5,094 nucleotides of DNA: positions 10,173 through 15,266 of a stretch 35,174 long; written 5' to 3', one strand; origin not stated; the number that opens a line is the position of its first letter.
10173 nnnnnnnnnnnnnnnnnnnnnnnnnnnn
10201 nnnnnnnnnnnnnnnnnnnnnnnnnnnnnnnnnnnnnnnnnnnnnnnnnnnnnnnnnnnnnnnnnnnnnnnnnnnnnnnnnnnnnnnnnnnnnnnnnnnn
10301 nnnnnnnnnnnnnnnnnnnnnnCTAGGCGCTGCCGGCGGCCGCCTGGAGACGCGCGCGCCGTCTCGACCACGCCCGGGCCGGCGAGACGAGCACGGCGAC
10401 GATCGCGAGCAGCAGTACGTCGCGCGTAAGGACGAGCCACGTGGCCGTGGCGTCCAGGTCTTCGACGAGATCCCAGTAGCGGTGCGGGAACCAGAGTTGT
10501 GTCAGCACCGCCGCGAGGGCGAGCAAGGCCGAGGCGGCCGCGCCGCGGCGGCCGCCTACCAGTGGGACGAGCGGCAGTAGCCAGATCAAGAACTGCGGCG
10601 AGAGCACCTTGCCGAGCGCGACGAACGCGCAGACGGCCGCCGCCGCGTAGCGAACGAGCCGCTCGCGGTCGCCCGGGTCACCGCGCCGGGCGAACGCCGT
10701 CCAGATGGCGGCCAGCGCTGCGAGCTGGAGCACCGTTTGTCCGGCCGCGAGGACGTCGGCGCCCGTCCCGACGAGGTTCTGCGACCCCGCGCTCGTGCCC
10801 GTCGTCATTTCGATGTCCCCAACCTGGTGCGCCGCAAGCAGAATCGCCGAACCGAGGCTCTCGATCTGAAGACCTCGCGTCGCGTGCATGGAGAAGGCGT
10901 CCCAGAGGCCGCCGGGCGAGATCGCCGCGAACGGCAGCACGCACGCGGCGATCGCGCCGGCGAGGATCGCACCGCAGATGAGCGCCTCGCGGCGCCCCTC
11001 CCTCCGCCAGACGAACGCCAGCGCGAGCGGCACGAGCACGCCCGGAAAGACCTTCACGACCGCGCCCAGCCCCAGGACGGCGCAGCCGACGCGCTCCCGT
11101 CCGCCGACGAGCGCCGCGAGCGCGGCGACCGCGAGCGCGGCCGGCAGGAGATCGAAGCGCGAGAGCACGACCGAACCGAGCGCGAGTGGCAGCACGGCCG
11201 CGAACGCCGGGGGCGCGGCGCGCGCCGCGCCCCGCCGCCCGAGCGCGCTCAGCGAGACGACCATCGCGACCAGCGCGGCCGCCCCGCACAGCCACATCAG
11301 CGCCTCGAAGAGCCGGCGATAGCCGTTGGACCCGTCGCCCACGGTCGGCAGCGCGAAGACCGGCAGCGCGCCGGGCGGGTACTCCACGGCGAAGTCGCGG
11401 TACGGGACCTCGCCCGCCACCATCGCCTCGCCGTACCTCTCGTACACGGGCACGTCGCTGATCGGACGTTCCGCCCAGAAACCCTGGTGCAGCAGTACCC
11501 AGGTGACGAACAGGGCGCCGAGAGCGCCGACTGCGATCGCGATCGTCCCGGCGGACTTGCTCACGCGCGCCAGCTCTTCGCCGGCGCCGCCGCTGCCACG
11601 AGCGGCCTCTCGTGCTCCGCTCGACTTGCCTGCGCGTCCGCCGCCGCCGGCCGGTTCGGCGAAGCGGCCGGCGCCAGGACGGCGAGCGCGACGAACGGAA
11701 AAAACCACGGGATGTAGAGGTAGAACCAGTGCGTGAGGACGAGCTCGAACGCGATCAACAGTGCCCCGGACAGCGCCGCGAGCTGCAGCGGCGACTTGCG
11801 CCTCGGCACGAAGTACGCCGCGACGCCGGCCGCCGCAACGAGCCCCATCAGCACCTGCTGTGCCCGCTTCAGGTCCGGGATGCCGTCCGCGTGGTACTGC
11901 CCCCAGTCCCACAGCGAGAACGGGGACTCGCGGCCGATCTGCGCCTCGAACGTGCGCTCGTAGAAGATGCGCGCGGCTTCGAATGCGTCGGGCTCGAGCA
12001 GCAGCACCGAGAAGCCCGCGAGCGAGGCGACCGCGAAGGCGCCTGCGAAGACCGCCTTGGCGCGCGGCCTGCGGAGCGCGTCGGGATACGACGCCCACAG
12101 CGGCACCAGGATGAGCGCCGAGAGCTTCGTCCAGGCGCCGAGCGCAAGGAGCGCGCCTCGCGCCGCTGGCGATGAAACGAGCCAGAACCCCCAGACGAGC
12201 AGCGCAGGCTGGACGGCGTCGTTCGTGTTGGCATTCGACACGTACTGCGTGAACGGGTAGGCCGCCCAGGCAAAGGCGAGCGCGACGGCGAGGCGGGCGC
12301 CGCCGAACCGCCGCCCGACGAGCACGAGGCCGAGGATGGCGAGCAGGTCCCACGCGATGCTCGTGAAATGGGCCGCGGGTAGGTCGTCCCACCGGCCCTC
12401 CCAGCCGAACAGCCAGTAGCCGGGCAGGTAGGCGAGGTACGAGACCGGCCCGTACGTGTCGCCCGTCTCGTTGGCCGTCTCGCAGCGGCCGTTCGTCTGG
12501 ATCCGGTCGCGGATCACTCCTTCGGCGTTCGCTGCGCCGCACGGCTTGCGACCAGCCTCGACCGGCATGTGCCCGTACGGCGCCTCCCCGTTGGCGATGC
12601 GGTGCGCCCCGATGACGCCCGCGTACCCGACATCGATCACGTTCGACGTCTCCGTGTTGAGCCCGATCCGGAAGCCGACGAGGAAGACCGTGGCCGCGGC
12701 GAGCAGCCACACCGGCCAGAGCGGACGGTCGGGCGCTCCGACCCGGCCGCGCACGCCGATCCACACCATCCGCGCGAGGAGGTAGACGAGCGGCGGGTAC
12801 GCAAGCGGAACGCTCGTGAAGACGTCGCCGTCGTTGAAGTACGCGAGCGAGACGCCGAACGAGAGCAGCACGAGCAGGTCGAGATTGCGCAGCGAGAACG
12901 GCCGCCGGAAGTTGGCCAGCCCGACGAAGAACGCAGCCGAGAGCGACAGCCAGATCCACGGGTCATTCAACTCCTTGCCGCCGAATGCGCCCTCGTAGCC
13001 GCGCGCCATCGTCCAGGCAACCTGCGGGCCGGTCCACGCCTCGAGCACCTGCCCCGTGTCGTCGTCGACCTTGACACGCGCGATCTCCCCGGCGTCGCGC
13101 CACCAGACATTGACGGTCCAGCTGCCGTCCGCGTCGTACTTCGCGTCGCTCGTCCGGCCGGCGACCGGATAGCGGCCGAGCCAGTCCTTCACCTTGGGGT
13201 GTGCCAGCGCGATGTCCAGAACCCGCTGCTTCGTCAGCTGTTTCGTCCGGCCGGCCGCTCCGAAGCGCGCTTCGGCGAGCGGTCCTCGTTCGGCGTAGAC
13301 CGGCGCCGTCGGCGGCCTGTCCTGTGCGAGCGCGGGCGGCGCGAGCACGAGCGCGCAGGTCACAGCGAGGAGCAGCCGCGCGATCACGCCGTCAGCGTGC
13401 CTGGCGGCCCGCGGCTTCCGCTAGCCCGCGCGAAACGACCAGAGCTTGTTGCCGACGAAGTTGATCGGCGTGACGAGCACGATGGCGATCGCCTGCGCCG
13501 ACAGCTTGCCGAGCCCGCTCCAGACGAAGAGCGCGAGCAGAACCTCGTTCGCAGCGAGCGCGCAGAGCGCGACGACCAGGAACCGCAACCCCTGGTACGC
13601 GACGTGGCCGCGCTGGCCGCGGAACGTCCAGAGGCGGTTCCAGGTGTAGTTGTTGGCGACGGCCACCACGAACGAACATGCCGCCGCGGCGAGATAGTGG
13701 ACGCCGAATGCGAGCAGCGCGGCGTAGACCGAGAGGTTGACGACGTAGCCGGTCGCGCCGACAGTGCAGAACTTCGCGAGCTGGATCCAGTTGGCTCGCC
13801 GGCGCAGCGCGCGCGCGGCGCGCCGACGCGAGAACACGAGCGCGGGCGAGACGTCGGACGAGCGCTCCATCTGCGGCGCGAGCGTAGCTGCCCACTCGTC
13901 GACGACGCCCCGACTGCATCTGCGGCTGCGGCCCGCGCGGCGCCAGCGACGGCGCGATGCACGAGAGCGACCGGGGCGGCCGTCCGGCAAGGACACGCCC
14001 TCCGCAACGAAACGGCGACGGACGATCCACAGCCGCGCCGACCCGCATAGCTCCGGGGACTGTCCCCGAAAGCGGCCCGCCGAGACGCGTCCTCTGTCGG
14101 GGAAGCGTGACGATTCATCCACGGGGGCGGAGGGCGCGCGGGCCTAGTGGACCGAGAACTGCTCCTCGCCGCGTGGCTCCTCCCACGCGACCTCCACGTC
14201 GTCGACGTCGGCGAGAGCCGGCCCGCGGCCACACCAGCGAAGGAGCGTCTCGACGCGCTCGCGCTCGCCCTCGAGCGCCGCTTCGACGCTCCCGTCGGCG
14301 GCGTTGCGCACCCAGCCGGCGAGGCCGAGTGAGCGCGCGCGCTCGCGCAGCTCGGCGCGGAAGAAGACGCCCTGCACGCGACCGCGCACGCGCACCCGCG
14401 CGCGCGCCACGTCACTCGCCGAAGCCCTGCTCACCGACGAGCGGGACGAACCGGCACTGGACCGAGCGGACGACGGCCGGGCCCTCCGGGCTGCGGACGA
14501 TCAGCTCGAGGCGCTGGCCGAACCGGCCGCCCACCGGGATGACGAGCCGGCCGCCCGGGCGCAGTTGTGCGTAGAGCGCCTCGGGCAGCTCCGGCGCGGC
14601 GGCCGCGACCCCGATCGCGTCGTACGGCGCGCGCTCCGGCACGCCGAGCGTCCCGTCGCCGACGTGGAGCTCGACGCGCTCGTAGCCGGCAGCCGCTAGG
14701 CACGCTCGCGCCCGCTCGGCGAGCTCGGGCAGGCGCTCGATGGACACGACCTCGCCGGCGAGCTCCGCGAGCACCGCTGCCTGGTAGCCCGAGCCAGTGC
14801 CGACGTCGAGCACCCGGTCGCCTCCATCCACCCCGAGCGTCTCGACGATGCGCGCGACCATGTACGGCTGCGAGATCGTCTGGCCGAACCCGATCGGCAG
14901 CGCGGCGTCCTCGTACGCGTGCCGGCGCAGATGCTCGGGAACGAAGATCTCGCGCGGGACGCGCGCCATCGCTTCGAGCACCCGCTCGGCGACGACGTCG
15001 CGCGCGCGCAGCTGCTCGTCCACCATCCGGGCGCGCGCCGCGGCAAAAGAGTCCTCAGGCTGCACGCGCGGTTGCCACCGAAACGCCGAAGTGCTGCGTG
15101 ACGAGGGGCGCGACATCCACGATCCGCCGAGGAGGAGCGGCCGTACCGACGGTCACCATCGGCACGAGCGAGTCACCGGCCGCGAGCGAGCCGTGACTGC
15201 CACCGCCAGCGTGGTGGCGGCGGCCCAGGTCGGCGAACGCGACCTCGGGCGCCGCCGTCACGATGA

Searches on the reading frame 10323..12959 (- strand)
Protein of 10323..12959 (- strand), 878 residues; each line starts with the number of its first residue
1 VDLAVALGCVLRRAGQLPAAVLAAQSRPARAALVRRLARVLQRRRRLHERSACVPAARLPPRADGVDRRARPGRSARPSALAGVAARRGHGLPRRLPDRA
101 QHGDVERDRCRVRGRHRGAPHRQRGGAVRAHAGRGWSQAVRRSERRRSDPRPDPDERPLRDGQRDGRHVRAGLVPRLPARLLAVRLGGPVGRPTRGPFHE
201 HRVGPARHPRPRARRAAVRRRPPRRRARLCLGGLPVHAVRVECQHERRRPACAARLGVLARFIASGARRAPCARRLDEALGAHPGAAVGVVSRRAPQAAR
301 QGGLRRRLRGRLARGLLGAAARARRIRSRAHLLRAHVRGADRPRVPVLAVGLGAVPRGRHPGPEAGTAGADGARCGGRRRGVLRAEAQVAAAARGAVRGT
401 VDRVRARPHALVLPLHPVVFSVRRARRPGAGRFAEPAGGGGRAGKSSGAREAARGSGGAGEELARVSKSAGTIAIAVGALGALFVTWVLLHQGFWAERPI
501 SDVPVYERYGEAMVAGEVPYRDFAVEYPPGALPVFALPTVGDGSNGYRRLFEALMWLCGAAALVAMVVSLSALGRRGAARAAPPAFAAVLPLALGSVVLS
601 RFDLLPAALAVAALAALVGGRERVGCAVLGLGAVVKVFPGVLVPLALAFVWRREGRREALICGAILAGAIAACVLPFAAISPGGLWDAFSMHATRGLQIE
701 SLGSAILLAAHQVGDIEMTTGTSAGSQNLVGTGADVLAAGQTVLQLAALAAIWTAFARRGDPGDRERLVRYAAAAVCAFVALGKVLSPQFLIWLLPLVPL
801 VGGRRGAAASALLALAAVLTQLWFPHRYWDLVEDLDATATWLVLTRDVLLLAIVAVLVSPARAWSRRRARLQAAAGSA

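Call 49: search_protein_families(library=pfam, proteins=[window:10323-12959:-], max_evalue=0.001)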
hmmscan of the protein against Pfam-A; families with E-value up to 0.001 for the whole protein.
window:10323-12959:- (878 aa): 1 family
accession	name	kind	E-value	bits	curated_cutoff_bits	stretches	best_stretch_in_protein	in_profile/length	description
PF09594.16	GT87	-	5.7e-11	43.1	25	1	527-787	3-236/237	Glycosyltransferase family 87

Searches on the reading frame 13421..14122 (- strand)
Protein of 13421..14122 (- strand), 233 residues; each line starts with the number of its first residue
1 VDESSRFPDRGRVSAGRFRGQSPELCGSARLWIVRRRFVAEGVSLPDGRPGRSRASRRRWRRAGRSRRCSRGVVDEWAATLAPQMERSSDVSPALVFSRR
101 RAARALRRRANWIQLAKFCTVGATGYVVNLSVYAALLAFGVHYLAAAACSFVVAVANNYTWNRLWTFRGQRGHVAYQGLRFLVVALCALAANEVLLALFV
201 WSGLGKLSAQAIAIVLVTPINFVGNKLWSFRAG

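Call 47: search_protein_families(library=pfam, proteins=[window:13421-14122:-], max_evalue=0.0001)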
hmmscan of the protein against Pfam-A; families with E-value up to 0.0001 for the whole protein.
window:13421-14122:- (233 aa): 1 family
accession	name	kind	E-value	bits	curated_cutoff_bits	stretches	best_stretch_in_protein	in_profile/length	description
PF04138.20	GtrA_DPMS_TM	-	4.1e-26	91.9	26.1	1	117-230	1-117/117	GtrA/DPMS, transmembrane domain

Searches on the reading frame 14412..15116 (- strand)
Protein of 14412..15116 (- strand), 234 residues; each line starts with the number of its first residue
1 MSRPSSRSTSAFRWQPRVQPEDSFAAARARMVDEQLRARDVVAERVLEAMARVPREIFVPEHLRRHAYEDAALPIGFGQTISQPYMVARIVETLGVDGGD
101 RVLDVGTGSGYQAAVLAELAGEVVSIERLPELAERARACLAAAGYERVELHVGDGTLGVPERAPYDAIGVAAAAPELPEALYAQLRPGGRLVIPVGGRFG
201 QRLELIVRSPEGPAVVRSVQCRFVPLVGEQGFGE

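Call 47: search_protein_families(library=pfam, proteins=[window:14412-15116:-], max_evalue=0.0001)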
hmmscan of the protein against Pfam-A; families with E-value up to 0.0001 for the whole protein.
window:14412-15116:- (234 aa): 5 families
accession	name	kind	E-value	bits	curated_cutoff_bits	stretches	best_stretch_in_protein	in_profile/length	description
PF01135.25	PCMT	-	1.6e-65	221.3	20.3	1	31-230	6-209/210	Protein-L-isoaspartate(D-aspartate) O-methyltransferase (PCMT)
PF13847.12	Methyltransf_31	-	7.1e-09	35.9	27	1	98-193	3-109/145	Methyltransferase domain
PF13649.12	Methyltransf_25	-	1.4e-07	32.5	27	1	102-189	1-97/97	Methyltransferase domain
PF00398.26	RrnaAD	-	3e-07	30.2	24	1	83-150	15-80/263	Ribosomal RNA adenine dimethylase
PF08241.18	Methyltransf_11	-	3.8e-06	27.9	21.2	1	103-192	1-94/95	Methyltransferase domain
